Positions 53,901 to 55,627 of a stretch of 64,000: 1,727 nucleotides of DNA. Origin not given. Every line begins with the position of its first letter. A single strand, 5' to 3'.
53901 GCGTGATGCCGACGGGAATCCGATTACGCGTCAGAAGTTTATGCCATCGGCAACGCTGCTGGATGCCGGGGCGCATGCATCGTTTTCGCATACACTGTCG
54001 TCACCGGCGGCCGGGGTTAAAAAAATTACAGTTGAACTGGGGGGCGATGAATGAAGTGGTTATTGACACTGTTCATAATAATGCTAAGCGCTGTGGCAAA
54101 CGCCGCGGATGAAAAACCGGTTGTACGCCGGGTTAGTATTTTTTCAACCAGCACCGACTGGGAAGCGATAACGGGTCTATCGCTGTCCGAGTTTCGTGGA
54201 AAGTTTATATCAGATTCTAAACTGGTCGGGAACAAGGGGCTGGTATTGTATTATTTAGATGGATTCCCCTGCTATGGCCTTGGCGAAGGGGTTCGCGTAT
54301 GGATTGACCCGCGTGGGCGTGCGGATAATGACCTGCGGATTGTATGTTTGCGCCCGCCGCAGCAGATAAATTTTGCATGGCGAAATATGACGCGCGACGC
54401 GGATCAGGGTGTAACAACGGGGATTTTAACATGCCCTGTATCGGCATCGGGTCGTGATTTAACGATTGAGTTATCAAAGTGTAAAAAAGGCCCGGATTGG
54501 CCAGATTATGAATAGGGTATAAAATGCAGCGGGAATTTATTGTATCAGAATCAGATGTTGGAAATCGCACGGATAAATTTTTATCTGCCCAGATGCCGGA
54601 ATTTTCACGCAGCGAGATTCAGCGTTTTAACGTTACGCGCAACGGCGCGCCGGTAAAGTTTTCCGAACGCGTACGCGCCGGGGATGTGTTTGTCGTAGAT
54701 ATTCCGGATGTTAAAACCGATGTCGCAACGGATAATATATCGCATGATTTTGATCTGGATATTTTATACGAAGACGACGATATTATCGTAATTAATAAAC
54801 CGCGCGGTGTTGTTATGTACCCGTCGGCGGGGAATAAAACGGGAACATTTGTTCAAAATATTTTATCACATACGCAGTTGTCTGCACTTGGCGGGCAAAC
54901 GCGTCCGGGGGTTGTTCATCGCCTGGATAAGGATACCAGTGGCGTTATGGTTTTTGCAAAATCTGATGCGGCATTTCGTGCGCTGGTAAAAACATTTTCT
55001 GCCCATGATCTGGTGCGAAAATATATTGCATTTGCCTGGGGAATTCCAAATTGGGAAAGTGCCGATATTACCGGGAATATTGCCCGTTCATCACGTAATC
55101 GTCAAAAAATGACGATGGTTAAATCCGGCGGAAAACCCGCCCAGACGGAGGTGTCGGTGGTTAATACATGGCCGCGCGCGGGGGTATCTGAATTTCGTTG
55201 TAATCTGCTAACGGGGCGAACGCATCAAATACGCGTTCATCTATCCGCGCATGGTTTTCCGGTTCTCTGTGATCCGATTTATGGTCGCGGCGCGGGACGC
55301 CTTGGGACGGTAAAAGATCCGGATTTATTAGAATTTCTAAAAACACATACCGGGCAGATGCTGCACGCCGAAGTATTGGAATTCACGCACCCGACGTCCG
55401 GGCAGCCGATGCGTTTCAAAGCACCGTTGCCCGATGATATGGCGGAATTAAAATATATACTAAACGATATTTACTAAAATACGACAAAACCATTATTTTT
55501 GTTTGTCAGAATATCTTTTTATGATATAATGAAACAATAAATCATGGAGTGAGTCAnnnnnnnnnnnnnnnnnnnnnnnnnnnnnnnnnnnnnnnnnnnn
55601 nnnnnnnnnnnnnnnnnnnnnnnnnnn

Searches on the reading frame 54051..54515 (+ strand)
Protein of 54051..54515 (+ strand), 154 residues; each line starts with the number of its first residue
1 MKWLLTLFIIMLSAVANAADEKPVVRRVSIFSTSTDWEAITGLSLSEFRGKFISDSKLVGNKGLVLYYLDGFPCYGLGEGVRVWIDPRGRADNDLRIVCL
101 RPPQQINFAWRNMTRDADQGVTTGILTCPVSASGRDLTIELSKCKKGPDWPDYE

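Call 8: search_protein_families(library=pfam, proteins=[window:54051-54515:+], max_evalue=0.001)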
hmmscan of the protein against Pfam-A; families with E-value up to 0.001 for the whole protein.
window:54051-54515:+ (154 aa): 0 families

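Call 36: search_protein_families(library=ncbifam, proteins=[window:54051-54515:+], max_evalue=0.1)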
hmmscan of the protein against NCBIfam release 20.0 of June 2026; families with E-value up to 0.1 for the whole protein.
window:54051-54515:+ (154 aa): 0 families

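Call 82: search_solved_structures(query=window:54051-54515:+, max_evalue=10)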
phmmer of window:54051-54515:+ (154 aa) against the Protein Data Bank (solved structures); distinct sequences matched with E-value up to 10: 2.
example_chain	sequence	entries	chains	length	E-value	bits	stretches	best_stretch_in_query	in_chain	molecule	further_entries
6pwr_A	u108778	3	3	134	0.38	13.7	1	73-111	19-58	Fc fragment of IgE receptor II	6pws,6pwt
6wq2_A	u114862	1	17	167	1.9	11.3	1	107-144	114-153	Structural protein MCP2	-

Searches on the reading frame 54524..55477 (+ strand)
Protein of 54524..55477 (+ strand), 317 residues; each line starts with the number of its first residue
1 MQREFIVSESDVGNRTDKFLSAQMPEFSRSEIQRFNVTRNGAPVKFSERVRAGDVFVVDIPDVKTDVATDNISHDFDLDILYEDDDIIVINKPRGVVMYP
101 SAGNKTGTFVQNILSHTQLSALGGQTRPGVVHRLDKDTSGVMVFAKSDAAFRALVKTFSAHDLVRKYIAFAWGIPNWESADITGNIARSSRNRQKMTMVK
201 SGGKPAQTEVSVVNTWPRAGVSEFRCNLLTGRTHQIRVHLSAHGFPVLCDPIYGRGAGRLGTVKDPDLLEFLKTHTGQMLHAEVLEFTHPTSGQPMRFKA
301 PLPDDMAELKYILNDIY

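Call 8: search_protein_families(library=pfam, proteins=[window:54524-55477:+], max_evalue=0.001)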
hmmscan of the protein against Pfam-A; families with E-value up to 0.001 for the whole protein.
window:54524-55477:+ (317 aa): 1 family
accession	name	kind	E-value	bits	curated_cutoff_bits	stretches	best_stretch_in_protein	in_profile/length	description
PF00849.27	PseudoU_synth_2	-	1.6e-30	106.8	26.8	1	86-242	1-152/152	RNA pseudouridylate synthase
